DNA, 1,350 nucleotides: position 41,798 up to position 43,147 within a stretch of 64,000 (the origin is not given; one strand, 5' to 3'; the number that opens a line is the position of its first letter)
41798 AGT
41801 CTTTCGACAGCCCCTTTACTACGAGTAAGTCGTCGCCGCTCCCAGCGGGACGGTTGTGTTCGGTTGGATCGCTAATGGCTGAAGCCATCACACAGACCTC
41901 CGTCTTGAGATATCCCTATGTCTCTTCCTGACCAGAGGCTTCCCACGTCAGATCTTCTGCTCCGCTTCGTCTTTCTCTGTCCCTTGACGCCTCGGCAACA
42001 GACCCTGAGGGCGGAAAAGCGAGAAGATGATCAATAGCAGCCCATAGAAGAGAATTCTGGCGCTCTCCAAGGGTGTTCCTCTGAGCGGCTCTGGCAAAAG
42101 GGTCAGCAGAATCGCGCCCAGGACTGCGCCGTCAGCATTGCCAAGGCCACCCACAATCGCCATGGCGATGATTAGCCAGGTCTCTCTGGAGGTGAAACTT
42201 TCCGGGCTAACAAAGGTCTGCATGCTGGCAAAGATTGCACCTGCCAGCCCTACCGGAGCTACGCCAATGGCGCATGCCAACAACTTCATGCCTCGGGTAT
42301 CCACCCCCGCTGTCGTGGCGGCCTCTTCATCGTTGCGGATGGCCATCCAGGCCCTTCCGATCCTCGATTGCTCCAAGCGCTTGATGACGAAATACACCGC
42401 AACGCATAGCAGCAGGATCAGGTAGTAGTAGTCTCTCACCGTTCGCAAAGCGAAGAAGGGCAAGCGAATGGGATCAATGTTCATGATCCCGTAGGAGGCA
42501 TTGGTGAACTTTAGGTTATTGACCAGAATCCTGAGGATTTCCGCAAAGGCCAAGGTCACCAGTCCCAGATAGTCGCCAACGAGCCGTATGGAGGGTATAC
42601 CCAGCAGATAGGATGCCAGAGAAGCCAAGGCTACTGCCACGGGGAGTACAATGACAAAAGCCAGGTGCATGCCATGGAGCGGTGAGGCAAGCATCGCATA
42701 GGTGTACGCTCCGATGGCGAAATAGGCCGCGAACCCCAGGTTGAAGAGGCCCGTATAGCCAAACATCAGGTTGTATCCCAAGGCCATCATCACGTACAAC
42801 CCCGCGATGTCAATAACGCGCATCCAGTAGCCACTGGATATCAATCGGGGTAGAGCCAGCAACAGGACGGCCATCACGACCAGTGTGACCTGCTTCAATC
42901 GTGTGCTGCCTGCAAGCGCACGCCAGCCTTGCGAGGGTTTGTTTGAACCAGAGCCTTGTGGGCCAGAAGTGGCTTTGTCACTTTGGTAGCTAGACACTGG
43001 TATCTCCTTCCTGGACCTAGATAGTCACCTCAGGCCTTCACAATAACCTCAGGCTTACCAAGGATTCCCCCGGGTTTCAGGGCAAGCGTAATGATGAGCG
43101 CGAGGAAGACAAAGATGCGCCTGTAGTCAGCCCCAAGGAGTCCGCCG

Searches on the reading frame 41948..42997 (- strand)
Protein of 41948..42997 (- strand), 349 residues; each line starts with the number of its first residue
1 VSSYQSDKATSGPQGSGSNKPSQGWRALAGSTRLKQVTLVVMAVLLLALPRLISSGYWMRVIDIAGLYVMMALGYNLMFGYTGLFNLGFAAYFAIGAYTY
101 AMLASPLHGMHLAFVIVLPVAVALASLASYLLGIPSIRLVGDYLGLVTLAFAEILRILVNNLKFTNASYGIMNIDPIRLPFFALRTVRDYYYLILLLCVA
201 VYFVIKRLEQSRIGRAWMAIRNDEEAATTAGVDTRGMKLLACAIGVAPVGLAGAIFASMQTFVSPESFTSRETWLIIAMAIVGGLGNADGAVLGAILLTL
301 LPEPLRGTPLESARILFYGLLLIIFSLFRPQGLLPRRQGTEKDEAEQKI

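Call 14: find_encoding_contigs(protein=window:41948-42997:-, flank=10000, max_places=2)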
Protein window:41948-42997:- (349 aa): 2 contigs read that carry it; 2 places shown.
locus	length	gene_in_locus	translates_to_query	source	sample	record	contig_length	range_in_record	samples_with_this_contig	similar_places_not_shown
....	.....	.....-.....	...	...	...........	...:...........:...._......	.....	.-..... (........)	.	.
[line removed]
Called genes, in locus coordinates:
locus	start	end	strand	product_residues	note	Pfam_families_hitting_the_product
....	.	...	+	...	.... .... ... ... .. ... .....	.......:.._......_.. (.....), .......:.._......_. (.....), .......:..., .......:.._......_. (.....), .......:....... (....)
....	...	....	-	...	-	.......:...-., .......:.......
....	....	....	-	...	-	-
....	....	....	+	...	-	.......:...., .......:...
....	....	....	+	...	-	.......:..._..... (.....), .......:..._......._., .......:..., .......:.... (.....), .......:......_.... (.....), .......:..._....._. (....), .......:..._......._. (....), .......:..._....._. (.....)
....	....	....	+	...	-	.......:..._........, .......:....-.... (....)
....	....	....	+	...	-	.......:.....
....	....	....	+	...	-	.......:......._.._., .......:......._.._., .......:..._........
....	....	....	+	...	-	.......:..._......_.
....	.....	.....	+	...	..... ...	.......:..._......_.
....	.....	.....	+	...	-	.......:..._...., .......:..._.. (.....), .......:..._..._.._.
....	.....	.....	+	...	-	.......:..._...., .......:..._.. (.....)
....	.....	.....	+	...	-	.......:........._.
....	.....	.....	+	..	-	?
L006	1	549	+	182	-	?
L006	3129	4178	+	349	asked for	PF02653:BPD_transp_2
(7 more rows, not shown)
